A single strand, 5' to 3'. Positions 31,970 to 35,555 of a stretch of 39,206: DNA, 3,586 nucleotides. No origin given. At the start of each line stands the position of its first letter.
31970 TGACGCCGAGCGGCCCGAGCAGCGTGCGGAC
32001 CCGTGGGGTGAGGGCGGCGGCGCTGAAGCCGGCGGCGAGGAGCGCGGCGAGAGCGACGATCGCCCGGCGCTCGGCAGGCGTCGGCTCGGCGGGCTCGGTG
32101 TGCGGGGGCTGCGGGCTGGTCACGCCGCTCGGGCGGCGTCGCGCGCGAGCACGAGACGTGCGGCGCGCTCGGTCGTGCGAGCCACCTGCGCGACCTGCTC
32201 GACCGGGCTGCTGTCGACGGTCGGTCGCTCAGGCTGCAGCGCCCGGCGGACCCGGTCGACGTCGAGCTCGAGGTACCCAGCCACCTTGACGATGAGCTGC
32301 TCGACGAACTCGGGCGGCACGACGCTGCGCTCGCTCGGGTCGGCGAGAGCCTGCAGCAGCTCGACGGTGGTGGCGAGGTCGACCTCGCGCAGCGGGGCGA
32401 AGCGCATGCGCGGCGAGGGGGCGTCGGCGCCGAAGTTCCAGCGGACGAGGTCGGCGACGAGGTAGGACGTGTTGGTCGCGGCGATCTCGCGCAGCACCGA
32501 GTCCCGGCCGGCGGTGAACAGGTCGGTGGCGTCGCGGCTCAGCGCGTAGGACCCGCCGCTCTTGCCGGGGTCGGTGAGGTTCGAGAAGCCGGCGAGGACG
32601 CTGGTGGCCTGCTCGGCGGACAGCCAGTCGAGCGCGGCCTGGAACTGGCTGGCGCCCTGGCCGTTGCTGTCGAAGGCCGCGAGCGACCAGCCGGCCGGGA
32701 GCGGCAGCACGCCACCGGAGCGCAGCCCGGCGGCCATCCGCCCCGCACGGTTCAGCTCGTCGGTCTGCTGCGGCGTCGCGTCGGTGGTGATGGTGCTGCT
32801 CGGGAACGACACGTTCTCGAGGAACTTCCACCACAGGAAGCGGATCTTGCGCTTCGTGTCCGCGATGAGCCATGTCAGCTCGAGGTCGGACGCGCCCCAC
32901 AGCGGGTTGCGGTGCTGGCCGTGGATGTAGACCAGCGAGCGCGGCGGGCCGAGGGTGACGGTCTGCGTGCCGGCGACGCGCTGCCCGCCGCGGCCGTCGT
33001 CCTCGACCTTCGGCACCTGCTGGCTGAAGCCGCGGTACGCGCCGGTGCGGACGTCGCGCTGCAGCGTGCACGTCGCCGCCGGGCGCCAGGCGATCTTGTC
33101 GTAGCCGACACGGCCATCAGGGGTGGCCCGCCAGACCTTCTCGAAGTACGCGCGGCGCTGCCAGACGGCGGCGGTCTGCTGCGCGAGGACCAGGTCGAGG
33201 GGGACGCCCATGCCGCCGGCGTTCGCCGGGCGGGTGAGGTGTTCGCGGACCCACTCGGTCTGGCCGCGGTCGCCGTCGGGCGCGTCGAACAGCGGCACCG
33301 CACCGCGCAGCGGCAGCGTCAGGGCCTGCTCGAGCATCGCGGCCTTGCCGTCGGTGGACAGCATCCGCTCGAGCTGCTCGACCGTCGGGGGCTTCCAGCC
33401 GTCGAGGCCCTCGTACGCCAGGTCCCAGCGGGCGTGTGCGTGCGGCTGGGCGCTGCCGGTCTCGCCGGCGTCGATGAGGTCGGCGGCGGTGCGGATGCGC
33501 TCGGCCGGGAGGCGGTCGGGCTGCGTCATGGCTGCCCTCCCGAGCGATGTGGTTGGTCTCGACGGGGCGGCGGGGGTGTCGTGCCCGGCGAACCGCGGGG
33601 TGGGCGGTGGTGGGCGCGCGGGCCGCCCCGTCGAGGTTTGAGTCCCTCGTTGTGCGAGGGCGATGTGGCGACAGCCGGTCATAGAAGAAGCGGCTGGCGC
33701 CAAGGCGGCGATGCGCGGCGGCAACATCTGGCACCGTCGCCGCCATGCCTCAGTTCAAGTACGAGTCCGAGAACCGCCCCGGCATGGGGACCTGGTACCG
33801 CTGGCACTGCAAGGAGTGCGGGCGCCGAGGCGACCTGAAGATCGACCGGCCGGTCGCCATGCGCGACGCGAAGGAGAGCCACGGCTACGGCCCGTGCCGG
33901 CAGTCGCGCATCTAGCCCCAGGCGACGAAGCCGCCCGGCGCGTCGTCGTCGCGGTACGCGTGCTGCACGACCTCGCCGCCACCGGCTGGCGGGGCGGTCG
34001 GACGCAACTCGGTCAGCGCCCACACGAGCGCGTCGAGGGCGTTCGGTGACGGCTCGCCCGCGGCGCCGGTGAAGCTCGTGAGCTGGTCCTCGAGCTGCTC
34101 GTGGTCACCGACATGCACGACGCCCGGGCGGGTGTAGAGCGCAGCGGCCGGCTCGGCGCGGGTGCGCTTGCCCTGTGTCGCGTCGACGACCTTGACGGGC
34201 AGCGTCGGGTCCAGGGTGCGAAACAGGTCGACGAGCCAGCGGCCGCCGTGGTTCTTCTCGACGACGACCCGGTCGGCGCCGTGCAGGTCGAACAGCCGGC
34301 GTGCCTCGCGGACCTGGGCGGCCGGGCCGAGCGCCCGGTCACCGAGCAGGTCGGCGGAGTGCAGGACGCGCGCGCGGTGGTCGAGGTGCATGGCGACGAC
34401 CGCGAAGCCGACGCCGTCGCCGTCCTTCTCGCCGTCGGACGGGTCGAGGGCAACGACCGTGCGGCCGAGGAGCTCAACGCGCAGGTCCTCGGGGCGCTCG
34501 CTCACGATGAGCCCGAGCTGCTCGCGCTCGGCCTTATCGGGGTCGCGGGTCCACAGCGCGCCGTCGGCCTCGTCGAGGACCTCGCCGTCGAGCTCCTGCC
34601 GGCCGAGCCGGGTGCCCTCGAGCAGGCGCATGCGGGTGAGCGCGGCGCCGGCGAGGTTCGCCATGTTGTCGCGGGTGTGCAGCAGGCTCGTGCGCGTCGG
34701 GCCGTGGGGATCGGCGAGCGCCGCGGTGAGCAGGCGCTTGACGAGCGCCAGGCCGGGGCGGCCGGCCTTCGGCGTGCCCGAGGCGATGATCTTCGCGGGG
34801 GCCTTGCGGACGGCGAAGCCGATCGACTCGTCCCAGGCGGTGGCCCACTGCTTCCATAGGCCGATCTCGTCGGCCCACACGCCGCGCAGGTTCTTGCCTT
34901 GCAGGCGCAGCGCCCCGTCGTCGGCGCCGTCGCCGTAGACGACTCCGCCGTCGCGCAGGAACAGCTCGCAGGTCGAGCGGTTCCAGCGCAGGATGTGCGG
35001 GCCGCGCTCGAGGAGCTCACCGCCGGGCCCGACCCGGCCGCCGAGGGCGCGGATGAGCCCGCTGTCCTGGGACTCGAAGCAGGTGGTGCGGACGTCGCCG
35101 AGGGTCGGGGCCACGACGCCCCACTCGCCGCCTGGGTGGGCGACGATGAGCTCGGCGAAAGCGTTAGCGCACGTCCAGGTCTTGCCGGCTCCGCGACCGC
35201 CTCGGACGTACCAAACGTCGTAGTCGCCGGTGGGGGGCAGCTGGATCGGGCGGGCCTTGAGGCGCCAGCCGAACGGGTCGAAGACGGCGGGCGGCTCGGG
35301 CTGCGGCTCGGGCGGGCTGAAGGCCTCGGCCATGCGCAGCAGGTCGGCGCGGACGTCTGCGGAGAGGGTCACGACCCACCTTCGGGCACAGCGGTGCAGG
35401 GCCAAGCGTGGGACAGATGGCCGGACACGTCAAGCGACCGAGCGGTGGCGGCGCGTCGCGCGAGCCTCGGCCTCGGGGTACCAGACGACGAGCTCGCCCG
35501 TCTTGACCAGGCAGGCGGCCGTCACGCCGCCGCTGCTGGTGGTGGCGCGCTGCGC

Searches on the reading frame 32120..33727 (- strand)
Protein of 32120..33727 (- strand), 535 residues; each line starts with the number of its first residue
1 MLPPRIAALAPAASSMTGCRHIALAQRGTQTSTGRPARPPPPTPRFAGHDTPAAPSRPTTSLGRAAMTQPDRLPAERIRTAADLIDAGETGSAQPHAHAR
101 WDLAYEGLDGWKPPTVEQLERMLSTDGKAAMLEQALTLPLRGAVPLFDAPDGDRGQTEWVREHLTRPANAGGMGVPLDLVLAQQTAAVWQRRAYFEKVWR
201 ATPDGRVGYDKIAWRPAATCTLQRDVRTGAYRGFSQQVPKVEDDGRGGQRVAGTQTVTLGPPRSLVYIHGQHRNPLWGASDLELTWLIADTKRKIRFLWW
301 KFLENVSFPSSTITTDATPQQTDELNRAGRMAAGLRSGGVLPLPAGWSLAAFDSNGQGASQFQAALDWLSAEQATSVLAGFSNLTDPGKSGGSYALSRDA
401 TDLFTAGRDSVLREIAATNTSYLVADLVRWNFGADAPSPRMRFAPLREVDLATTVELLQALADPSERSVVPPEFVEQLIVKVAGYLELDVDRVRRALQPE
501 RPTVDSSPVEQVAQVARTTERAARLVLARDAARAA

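Call 30: search_protein_families(library=phrogs, proteins=[window:32120-33727:-], max_evalue=0.001)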
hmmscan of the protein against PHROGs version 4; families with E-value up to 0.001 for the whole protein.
window:32120-33727:- (535 aa): 1 family
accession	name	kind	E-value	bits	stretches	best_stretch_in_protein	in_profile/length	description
phrog_113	-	head and packaging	1.3e-31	110.7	1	118-521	71-433/1272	portal protein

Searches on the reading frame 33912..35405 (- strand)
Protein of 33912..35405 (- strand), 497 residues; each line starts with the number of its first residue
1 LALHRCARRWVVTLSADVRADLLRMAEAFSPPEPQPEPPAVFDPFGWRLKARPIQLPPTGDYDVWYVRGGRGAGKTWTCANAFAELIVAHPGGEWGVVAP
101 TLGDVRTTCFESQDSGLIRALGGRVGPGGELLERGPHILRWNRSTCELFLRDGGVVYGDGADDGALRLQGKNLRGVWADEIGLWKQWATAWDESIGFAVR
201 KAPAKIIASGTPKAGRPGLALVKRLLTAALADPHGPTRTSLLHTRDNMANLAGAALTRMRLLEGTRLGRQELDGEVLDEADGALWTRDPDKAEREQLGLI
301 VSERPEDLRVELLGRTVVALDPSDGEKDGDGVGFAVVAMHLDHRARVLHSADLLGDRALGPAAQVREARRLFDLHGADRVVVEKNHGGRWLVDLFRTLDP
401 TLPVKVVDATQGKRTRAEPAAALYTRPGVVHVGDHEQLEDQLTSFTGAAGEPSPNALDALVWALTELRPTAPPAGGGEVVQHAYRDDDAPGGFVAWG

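Call 30: search_protein_families(library=phrogs, proteins=[window:33912-35405:-], max_evalue=0.001)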
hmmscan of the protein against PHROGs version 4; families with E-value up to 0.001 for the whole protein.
window:33912-35405:- (497 aa): 3 families
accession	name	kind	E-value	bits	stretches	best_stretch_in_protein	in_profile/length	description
phrog_2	-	head and packaging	2.6e-18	67.2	1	37-411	260-547/807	terminase large subunit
phrog_979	-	head and packaging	7.6e-18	65.5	1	269-471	399-603/642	terminase large subunit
phrog_38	-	head and packaging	1.5e-15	57.9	1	314-476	547-712/760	terminase large subunit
